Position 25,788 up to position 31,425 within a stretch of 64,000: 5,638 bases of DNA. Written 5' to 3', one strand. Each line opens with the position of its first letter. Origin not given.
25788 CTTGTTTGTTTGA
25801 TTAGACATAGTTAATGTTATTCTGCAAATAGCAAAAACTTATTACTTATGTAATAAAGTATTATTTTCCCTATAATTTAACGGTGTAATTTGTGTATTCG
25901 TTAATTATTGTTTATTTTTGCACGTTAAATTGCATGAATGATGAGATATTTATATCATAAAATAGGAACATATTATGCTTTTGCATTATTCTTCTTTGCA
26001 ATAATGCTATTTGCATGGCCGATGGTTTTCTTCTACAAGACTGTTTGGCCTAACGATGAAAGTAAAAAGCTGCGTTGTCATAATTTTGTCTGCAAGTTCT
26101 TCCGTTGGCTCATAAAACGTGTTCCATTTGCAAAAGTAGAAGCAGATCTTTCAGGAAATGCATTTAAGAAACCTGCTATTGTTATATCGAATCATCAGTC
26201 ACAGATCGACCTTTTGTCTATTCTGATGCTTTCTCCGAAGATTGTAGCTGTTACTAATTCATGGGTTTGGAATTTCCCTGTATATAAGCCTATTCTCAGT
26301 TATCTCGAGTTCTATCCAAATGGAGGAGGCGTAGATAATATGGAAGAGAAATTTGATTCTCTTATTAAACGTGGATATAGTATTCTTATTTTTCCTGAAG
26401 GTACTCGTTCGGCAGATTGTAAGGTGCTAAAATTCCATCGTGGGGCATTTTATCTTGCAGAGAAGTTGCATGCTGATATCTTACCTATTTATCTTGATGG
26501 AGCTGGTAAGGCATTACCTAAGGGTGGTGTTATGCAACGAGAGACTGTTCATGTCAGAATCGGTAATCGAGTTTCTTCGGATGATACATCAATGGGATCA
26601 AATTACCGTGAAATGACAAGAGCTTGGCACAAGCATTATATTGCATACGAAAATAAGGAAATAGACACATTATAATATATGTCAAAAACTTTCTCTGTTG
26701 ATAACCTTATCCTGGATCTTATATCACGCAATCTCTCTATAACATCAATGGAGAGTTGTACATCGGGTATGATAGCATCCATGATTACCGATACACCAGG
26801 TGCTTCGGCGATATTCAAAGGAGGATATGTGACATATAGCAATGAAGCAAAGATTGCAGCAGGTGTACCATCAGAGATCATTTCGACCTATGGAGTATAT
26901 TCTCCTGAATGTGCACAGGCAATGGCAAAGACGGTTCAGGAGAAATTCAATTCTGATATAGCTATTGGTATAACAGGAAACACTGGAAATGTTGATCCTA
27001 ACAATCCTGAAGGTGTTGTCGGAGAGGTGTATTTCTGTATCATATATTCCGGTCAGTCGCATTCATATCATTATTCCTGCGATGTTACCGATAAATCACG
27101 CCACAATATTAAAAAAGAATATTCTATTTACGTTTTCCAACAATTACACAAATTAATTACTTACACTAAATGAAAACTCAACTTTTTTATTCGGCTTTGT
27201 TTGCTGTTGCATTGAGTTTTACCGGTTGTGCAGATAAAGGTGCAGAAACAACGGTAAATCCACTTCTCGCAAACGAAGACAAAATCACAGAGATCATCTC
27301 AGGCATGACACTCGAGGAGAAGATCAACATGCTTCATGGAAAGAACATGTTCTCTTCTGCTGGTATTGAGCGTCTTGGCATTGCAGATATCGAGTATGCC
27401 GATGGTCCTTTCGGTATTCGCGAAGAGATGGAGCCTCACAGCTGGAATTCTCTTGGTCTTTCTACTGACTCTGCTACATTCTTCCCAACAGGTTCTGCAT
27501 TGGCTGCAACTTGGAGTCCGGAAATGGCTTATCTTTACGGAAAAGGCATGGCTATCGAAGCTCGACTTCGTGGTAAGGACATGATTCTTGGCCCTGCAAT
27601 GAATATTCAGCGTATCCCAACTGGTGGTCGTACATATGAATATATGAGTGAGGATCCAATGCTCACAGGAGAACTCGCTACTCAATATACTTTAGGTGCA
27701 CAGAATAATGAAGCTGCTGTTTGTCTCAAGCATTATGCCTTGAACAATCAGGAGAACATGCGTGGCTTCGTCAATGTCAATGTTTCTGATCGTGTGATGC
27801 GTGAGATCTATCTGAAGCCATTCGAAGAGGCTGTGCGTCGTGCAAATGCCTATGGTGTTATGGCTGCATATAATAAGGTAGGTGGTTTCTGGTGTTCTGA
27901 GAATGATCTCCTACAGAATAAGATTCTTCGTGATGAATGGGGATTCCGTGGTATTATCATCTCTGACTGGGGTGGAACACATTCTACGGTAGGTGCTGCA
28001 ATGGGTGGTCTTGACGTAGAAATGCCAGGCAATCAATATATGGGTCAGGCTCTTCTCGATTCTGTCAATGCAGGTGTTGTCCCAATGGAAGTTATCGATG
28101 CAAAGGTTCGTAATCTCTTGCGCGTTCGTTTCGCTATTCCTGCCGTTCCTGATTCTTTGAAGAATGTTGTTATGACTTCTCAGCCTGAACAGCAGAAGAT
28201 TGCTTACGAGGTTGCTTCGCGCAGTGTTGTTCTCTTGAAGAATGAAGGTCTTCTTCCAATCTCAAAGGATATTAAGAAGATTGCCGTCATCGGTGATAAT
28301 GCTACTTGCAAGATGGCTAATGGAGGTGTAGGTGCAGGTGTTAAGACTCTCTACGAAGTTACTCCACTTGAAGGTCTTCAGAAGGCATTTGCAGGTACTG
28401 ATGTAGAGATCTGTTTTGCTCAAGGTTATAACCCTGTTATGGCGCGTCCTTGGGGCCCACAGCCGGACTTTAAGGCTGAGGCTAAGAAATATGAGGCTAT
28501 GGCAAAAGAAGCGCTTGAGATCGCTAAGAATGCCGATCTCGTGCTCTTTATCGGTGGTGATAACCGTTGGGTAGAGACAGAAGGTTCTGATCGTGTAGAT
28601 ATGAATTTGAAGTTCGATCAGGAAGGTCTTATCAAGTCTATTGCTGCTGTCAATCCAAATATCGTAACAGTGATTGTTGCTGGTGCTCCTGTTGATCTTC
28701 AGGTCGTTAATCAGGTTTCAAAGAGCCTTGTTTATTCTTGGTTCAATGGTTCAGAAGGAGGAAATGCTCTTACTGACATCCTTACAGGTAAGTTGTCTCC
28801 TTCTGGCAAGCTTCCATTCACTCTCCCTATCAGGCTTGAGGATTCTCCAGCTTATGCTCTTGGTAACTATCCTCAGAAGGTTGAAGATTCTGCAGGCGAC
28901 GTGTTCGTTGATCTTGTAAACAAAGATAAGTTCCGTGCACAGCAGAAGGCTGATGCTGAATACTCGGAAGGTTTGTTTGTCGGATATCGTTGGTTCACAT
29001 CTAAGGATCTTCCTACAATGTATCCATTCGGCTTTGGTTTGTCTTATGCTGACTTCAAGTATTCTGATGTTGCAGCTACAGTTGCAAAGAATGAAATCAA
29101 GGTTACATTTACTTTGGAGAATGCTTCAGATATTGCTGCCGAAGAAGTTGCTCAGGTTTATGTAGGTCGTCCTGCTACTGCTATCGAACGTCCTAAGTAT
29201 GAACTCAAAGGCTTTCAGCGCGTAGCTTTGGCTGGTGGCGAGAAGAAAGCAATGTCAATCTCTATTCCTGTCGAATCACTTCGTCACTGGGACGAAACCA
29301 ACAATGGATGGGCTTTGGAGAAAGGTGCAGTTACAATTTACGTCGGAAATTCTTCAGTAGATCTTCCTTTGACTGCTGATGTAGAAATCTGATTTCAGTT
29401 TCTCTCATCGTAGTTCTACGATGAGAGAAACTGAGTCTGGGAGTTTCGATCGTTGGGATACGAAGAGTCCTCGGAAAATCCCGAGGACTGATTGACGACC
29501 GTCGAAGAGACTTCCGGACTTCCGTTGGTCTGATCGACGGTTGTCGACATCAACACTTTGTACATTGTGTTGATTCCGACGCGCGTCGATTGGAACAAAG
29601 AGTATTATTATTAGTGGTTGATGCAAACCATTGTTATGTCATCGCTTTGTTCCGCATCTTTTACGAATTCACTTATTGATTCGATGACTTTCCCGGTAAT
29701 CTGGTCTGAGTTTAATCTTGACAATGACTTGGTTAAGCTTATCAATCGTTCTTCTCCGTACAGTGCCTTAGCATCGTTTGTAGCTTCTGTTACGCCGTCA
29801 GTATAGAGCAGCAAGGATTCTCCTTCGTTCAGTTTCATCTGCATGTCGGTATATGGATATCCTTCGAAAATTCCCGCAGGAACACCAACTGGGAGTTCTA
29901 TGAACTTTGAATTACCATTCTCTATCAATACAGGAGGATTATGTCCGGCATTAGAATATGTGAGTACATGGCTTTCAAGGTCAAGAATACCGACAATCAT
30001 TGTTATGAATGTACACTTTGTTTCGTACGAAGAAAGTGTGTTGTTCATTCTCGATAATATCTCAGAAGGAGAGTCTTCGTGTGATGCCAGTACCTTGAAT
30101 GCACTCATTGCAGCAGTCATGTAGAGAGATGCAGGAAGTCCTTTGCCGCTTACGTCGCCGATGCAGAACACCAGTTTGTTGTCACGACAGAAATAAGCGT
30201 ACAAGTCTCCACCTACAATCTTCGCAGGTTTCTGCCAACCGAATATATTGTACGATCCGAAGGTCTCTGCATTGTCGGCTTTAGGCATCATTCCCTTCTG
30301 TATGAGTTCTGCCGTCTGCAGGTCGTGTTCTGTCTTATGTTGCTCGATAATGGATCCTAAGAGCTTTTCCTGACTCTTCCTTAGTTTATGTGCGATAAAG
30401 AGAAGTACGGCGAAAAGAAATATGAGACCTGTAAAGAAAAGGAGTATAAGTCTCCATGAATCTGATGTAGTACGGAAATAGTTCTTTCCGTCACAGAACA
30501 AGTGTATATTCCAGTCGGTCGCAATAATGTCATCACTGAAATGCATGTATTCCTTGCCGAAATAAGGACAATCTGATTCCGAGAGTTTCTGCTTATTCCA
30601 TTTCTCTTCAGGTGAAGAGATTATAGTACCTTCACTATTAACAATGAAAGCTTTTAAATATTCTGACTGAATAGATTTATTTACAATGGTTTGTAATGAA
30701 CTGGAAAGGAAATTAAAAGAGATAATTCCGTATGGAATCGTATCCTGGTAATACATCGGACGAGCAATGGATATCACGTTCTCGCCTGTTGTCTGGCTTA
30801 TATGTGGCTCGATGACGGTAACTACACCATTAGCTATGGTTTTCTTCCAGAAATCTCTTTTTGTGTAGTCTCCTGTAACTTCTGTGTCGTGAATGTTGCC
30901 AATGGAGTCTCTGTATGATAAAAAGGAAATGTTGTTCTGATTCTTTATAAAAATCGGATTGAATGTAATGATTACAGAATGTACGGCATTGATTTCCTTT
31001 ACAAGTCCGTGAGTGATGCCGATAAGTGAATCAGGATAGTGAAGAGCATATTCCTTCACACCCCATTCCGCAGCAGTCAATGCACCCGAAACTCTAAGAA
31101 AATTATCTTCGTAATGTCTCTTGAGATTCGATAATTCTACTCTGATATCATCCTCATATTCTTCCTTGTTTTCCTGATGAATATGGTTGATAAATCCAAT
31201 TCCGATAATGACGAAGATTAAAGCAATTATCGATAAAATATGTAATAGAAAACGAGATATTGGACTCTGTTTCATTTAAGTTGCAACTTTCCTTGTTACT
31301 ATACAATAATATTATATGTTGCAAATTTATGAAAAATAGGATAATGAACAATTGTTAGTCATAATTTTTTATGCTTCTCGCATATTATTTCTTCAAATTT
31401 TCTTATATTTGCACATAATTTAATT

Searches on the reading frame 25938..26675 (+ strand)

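Call 51: search_protein_families(library=pfam, proteins=[window:25938-26675:+], max_evalue=0.0001)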
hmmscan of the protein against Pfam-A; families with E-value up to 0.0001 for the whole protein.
window:25938-26675:+ (245 aa): 1 family
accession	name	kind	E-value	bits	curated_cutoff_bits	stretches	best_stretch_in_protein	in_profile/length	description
PF01553.26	Acyltransferase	-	2.2e-16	60.3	23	1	77-186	13-131/132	Acyltransferase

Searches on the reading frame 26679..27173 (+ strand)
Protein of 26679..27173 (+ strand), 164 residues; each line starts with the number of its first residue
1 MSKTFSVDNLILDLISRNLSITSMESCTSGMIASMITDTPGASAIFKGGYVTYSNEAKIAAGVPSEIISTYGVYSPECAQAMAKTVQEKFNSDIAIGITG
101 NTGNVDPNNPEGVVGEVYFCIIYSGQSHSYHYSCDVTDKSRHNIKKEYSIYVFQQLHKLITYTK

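Call 51: search_protein_families(library=pfam, proteins=[window:26679-27173:+], max_evalue=0.0001)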
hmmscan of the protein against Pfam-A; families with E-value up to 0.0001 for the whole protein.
window:26679-27173:+ (164 aa): 1 family
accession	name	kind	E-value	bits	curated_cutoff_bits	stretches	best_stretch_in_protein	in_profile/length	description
PF02464.23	CinA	-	3.7e-36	124.5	23.5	1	10-159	8-154/155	Competence-damaged protein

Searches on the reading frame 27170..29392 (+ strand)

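Call 51: search_protein_families(library=pfam, proteins=[window:27170-29392:+], max_evalue=0.0001)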
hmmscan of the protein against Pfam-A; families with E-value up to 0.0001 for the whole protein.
window:27170-29392:+ (740 aa): 3 families
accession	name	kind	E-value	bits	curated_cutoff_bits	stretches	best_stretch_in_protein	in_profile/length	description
PF01915.27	Glyco_hydro_3_C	-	2.7e-50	171.6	31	1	353-606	1-200/200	Glycosyl hydrolase family 3 C-terminal domain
PF00933.27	Glyco_hydro_3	-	6.9e-34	118.1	27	1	101-319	81-316/316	Glycosyl hydrolase family 3 N terminal domain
PF14310.12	Fn3-like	-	3.1e-22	78.9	25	1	659-729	1-71/71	Fibronectin type III-like domain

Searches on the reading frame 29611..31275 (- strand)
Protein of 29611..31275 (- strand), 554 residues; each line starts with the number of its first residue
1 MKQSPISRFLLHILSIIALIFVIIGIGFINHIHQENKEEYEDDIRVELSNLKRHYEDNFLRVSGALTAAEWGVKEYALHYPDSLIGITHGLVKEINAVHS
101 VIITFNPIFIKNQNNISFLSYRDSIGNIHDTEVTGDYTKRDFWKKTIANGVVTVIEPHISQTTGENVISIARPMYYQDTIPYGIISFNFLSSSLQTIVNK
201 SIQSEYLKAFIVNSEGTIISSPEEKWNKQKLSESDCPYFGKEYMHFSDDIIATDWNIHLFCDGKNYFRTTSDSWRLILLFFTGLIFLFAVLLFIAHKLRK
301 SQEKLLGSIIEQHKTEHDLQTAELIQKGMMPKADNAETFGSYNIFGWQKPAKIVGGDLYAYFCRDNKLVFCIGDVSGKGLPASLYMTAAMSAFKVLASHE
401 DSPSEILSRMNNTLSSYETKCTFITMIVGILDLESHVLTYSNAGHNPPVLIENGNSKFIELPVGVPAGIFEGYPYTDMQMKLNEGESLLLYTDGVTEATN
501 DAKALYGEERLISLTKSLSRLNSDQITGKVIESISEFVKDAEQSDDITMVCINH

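Call 29: search_protein_families(library=pfam, proteins=[window:29611-31275:-], max_evalue=0.001)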
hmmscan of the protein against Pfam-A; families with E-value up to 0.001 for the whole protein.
window:29611-31275:- (554 aa): 3 families
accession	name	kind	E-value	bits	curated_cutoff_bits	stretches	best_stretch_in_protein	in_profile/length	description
PF07228.17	SpoIIE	-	2.4e-49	168.4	25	1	365-553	2-190/192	Stage II sporulation protein E (SpoIIE)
PF22673.2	MCP-like_PDC_1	-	2.4e-09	38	27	1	92-195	9-112/113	Methyl-accepting chemotaxis protein-like, first PDC sensor domain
PF02743.24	dCache_1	-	3.4e-09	37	45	1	110-233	62-202/240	Cache domain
